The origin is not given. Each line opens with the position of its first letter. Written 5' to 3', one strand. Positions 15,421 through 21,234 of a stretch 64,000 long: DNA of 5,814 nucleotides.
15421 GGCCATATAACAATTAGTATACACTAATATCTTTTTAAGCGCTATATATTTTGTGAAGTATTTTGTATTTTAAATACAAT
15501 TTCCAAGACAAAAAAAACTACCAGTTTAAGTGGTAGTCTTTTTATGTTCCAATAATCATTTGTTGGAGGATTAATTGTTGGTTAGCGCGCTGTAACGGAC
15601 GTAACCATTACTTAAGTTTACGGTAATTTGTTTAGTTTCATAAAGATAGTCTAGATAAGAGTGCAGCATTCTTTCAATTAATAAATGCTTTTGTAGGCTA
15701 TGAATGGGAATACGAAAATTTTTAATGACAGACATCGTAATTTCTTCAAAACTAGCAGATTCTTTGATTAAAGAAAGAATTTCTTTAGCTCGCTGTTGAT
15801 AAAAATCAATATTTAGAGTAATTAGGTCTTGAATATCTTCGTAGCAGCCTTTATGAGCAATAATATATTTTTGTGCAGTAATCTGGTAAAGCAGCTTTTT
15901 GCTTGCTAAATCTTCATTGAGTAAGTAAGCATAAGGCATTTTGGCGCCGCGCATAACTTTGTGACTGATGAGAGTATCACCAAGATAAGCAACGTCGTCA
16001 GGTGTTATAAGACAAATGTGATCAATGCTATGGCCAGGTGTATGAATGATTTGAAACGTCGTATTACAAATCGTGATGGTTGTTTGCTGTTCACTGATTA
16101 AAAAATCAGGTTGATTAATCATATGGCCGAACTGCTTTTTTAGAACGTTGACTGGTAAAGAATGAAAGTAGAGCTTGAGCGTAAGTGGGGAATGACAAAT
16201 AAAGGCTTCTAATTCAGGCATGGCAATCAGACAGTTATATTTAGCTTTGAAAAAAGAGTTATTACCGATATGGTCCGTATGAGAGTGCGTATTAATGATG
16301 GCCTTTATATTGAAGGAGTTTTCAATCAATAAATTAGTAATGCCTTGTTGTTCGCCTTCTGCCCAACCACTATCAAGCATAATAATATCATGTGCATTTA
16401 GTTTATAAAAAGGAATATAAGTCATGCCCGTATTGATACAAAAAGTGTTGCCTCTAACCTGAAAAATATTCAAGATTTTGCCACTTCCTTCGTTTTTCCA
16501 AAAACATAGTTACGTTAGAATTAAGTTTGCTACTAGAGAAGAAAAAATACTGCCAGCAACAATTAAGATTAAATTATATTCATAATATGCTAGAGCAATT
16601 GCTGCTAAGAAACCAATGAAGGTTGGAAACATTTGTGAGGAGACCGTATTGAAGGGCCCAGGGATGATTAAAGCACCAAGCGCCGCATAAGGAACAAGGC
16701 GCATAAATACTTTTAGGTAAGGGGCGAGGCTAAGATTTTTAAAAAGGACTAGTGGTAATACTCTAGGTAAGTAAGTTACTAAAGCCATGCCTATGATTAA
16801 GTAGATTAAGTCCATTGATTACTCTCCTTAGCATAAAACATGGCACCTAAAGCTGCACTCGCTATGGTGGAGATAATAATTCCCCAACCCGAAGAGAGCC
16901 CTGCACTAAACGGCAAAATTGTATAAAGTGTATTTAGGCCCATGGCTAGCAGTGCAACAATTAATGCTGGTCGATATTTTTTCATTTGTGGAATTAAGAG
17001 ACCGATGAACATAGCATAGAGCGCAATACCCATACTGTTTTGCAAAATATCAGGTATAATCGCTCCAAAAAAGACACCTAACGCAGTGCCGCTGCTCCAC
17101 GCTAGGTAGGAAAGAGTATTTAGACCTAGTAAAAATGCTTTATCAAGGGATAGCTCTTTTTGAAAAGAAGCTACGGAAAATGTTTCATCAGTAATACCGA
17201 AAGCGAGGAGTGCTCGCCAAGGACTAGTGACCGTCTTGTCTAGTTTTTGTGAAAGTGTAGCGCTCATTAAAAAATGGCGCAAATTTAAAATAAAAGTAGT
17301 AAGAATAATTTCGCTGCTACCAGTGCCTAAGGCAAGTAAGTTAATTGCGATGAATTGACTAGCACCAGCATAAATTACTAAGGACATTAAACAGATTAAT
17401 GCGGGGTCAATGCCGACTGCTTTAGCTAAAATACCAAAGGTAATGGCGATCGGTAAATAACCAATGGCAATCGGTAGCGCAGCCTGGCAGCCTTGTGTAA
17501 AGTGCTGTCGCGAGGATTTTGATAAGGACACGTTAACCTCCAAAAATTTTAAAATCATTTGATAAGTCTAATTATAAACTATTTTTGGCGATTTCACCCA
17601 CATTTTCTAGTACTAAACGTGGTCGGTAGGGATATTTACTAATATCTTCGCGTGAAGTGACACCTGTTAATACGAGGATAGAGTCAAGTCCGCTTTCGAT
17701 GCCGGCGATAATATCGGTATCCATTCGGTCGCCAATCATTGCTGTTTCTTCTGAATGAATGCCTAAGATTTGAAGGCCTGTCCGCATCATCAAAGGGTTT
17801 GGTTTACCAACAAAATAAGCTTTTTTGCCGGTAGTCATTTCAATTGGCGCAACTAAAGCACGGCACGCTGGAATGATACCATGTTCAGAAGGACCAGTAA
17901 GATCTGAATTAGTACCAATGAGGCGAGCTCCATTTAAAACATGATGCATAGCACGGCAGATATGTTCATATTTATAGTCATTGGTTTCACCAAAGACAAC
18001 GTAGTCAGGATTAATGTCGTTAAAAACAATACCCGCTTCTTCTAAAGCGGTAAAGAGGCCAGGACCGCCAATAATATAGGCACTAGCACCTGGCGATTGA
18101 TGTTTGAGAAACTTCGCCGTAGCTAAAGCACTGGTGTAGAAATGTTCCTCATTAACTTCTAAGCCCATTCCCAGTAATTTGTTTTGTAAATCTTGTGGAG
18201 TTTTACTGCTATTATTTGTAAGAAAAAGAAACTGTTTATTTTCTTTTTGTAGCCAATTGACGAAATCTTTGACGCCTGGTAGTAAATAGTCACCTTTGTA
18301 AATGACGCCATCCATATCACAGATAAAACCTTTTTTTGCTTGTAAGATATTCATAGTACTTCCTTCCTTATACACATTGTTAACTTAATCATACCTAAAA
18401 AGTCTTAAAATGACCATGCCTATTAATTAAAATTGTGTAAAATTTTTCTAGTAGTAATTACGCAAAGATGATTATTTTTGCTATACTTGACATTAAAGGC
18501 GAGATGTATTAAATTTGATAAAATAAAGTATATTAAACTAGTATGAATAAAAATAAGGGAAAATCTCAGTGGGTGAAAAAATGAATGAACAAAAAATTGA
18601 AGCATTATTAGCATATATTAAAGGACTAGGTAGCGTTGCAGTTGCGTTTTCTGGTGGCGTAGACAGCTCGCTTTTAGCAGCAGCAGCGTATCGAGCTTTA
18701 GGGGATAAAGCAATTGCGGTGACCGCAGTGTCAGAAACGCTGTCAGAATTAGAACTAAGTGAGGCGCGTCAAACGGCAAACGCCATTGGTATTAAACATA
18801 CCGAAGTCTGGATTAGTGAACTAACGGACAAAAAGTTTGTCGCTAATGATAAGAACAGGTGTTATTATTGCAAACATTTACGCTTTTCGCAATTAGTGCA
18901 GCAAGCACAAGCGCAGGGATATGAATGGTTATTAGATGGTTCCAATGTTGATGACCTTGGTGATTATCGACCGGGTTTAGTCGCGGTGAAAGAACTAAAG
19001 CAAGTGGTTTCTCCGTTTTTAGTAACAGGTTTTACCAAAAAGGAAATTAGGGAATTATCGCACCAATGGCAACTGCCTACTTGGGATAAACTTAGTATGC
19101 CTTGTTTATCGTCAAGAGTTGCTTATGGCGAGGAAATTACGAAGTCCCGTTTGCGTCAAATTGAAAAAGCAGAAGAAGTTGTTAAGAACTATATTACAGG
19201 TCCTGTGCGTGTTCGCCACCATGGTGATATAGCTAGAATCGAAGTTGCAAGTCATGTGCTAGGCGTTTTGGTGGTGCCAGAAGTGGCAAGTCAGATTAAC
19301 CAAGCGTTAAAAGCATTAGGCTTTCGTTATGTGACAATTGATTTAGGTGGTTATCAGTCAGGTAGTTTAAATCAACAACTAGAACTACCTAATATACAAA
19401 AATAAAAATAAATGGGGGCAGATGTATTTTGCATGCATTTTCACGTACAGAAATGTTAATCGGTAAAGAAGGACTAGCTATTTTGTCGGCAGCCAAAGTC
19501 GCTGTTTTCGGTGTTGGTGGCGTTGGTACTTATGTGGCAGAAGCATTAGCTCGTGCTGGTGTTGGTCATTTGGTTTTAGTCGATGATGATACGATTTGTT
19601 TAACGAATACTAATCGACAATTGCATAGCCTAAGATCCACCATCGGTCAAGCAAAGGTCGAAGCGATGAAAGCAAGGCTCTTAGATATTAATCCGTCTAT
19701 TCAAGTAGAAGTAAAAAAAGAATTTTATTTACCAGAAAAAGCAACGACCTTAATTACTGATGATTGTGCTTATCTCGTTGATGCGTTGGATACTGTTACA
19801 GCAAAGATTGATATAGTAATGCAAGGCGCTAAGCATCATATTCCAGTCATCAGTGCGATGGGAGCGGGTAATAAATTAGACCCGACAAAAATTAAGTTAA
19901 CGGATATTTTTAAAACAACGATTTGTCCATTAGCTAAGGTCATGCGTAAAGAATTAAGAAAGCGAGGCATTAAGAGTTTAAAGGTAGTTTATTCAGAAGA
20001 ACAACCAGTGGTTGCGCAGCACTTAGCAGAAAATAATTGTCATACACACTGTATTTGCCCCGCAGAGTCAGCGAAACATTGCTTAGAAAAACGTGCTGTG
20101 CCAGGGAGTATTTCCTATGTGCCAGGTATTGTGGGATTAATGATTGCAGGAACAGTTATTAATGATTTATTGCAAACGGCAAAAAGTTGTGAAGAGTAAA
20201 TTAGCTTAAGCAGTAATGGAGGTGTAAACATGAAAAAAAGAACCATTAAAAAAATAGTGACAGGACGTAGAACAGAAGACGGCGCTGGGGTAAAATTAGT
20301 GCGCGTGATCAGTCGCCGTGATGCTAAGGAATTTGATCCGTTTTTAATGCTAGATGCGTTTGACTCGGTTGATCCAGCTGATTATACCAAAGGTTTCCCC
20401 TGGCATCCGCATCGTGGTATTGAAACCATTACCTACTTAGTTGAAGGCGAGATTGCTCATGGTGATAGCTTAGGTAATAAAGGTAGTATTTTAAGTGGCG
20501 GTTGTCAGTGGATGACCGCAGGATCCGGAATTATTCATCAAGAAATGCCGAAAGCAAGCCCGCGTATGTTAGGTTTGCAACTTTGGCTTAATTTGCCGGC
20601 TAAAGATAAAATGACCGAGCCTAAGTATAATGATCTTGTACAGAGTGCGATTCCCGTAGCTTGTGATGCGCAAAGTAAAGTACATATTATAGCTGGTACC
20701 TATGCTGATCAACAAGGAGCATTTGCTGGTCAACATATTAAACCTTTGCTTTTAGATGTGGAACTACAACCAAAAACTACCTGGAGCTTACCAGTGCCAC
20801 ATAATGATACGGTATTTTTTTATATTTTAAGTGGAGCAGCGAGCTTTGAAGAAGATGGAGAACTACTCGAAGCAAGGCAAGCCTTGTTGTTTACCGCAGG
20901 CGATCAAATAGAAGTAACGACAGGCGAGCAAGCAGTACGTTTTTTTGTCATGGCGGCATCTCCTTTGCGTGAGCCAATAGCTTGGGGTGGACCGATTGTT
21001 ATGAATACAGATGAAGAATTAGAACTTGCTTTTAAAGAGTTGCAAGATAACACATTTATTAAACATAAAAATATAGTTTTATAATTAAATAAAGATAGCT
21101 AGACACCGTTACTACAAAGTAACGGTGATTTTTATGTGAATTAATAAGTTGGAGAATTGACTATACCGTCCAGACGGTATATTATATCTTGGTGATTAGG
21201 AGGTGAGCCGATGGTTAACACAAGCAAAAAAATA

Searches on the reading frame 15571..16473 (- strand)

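Call 43: search_protein_families(library=pfam, proteins=[window:15571-16473:-], max_evalue=0.0001)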
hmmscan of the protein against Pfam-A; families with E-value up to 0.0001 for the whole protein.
window:15571-16473:- (300 aa): 1 family
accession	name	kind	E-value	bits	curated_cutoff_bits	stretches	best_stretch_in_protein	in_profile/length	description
PF00753.33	Lactamase_B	-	3.1e-14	53.8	22.7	1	31-194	18-183/196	Metallo-beta-lactamase superfamily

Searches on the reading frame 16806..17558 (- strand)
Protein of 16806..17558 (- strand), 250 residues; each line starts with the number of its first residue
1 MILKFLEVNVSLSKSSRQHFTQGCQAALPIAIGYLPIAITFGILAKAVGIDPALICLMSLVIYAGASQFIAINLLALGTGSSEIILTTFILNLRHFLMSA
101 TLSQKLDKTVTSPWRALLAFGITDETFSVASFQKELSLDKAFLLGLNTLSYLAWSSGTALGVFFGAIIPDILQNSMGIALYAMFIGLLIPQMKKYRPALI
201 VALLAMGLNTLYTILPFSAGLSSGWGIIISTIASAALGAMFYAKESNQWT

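Call 43: search_protein_families(library=pfam, proteins=[window:16806-17558:-], max_evalue=0.0001)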
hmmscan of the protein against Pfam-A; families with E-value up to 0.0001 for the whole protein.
window:16806-17558:- (250 aa): 1 family
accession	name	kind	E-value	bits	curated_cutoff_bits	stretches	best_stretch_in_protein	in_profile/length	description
PF03591.19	AzlC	-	1.6e-44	152.1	32.1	1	29-168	1-137/137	AzlC protein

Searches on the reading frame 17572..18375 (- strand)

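Call 43: search_protein_families(library=pfam, proteins=[window:17572-18375:-], max_evalue=0.0001)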
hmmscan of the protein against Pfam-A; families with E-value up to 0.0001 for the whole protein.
window:17572-18375:- (267 aa): 4 families
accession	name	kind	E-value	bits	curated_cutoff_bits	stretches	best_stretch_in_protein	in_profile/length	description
PF13344.12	Hydrolase_6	-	7.9e-29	100.1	27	1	17-116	1-100/101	Haloacid dehalogenase-like hydrolase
PF13242.12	Hydrolase_like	-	8.6e-26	90.1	22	1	189-261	2-74/75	HAD-hyrolase-like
PF00702.32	Hydrolase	-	5.5e-14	53.4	26.4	1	15-229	2-191/191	haloacid dehalogenase-like hydrolase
PF13419.12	HAD_2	-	1.5e-07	32.2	23.8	1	182-235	126-178/178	Haloacid dehalogenase-like hydrolase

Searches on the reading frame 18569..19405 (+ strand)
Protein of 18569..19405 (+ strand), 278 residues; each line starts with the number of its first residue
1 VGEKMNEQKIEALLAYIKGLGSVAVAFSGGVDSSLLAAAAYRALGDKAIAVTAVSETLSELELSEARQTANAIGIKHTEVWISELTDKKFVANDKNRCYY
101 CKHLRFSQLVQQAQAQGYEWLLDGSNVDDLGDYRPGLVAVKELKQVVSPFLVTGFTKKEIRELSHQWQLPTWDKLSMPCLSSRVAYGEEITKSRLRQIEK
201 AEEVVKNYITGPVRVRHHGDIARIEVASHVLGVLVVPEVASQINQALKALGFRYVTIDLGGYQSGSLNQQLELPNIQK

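Call 43: search_protein_families(library=pfam, proteins=[window:18569-19405:+], max_evalue=0.0001)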
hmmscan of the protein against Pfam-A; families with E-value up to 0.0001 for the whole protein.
window:18569-19405:+ (278 aa): 4 families
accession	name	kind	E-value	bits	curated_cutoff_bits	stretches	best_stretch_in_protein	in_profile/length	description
PF00733.27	Asn_synthase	-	9.8e-08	32.5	21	1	22-84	19-81/354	Asparagine synthase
PF02540.23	NAD_synthase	-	2.5e-06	27.3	21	1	21-86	19-85/242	NAD synthase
PF24167.1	DUF7411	-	3.6e-05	23.9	28.7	1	23-130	3-108/194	Family of unknown function (DUF7411)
PF01171.26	ATP_bind_3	-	6.9e-05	23.1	27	0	23-130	2-109/182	PP-loop family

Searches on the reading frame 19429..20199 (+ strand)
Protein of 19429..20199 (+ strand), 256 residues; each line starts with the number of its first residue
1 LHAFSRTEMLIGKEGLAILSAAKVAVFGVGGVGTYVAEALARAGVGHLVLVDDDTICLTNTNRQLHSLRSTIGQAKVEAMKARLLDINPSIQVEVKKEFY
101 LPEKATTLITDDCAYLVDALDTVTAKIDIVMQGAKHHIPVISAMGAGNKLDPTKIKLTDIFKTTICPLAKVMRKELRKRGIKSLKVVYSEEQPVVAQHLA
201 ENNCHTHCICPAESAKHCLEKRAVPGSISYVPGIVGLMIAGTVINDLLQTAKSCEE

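Call 70: search_protein_families(library=pfam, proteins=[window:19429-20199:+], max_evalue=1)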
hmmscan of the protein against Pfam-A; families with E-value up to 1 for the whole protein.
window:19429-20199:+ (256 aa): 8 families
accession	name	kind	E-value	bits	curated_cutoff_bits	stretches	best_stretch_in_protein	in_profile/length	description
PF00899.27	ThiF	-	9.9e-37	126.8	28.1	1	5-250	2-205/238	ThiF family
PF02558.23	ApbA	-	0.01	15.9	22.2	1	24-76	1-51/150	Ketopantoate reductase PanE/ApbA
PF02737.24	3HCDH_N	-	0.021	15.2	22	1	23-82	1-62/180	3-hydroxyacyl-CoA dehydrogenase, NAD binding domain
PF02254.24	TrkA_N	-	0.056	14.2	23.8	1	24-55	1-31/116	TrkA-N domain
PF03435.24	Sacchrp_dh_NADP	-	0.058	14.2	25.1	1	24-82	1-60/129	Saccharopine dehydrogenase NADP binding domain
PF03721.20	UDPG_MGDP_dh_N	-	0.071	13.1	27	1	23-63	2-41/187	UDP-glucose/GDP-mannose dehydrogenase family, NAD binding domain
PF08659.16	KR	-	0.074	13.4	22.6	1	28-82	8-60/180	KR domain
PF02271.21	UCR_14kD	-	0.14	12.6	27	1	68-126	38-95/100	Ubiquinol-cytochrome C reductase complex 14kD subunit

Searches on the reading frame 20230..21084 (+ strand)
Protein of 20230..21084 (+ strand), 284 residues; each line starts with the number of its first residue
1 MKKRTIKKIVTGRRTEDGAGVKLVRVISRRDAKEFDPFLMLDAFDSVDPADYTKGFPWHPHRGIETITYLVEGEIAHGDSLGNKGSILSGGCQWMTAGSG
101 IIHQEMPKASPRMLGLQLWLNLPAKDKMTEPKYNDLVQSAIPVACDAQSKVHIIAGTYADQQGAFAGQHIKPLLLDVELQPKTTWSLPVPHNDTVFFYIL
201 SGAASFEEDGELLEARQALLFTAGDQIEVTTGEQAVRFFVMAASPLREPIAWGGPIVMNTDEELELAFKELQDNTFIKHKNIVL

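Call 70: search_protein_families(library=pfam, proteins=[window:20230-21084:+], max_evalue=1)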
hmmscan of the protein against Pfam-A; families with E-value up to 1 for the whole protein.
window:20230-21084:+ (284 aa): 4 families
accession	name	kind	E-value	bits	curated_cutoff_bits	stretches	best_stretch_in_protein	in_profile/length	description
PF02678.22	Pirin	-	1.1e-31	109.5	26.1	1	23-120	4-108/108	Pirin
PF05726.19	Pirin_C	-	6.2e-21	75.2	27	1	175-276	2-102/103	Pirin C-terminal cupin domain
PF07883.17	Cupin_2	-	5.9e-07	29.6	27.2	1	177-229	3-56/70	Cupin domain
PF17954.7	Pirin_C_2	-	0.13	12.9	22.9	1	176-235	22-79/86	Quercetinase C-terminal cupin domain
